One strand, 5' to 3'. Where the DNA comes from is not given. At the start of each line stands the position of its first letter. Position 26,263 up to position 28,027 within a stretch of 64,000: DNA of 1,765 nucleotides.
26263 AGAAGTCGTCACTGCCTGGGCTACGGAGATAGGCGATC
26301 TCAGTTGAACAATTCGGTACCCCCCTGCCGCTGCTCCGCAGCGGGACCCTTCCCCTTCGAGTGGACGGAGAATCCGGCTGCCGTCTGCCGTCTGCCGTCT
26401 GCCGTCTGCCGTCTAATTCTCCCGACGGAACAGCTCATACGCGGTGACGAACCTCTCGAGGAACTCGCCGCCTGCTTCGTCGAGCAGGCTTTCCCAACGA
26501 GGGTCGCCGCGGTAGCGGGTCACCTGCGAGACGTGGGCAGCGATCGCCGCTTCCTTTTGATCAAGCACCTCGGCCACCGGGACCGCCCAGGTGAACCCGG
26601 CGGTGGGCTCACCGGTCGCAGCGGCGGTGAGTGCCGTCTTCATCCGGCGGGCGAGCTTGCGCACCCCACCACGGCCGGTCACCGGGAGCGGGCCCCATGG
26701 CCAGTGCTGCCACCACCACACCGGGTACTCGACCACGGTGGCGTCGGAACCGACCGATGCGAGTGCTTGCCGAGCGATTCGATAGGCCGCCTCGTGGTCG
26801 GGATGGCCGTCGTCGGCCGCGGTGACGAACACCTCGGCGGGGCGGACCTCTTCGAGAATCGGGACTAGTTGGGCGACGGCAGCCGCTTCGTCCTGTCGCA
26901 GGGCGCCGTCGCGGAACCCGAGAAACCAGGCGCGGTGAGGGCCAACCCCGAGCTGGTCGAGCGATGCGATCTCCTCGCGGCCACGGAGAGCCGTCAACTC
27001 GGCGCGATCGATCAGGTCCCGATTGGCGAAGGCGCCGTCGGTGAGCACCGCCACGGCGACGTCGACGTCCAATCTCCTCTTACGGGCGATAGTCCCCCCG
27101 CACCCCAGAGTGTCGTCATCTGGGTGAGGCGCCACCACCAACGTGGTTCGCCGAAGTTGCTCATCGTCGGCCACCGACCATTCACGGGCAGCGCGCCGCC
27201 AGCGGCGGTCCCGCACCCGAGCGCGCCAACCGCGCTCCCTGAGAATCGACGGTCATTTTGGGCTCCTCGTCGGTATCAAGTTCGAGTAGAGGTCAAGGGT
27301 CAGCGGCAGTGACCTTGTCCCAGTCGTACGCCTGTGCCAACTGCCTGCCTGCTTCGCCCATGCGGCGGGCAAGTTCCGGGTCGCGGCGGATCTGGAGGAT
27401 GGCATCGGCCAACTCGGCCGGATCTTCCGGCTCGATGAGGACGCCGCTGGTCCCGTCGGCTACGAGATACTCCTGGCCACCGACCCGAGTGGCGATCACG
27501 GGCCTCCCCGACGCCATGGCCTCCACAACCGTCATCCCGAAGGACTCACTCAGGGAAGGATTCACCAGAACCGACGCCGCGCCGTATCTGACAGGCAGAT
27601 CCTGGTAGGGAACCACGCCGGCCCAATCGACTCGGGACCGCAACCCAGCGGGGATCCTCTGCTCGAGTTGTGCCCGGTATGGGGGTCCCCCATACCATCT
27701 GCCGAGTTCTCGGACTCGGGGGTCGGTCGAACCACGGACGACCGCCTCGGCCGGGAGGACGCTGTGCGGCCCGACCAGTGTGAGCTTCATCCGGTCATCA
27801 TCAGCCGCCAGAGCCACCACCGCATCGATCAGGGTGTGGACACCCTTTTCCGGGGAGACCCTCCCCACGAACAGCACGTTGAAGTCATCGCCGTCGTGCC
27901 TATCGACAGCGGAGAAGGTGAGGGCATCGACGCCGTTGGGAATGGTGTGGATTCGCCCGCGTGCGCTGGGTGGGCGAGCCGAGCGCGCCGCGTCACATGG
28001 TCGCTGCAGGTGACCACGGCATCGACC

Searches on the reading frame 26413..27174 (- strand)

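Call 74: search_protein_families(library=pfam, proteins=[window:26413-27174:-], max_evalue=0.01)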
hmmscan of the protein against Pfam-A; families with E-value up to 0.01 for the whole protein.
window:26413-27174:- (253 aa): 1 family
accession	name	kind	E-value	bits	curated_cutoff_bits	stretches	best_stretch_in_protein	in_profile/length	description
PF02585.22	PIG-L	-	2.9e-28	99.4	28.2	1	12-137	1-128/129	GlcNAc-PI de-N-acetylase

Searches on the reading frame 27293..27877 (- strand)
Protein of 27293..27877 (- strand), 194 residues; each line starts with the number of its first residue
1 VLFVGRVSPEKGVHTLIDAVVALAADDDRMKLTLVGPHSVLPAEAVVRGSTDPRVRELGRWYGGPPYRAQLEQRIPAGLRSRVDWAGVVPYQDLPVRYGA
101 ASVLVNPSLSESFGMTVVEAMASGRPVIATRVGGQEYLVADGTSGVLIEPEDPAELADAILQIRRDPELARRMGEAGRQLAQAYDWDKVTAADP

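Call 92: search_protein_families(library=pfam, proteins=[window:27293-27877:-], max_evalue=0.00001)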
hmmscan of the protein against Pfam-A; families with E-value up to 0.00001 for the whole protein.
window:27293-27877:- (194 aa): 4 families
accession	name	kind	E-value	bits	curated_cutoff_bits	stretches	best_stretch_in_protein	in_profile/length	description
PF00534.26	Glycos_transf_1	-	4.1e-36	124.5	26.4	1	1-179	18-171/172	Glycosyl transferases group 1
PF13692.12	Glyco_trans_1_4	-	8.5e-34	117.3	27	1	2-165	5-141/142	Glycosyl transferases group 1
PF20706.3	GT4-conflict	-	2.4e-10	40.4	26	1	98-191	279-383/385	Family 4 Glycosyltransferase in conflict systems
PF13524.12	Glyco_trans_1_2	-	1e-09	38.9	25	1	70-184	27-133/144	Glycosyl transferase-like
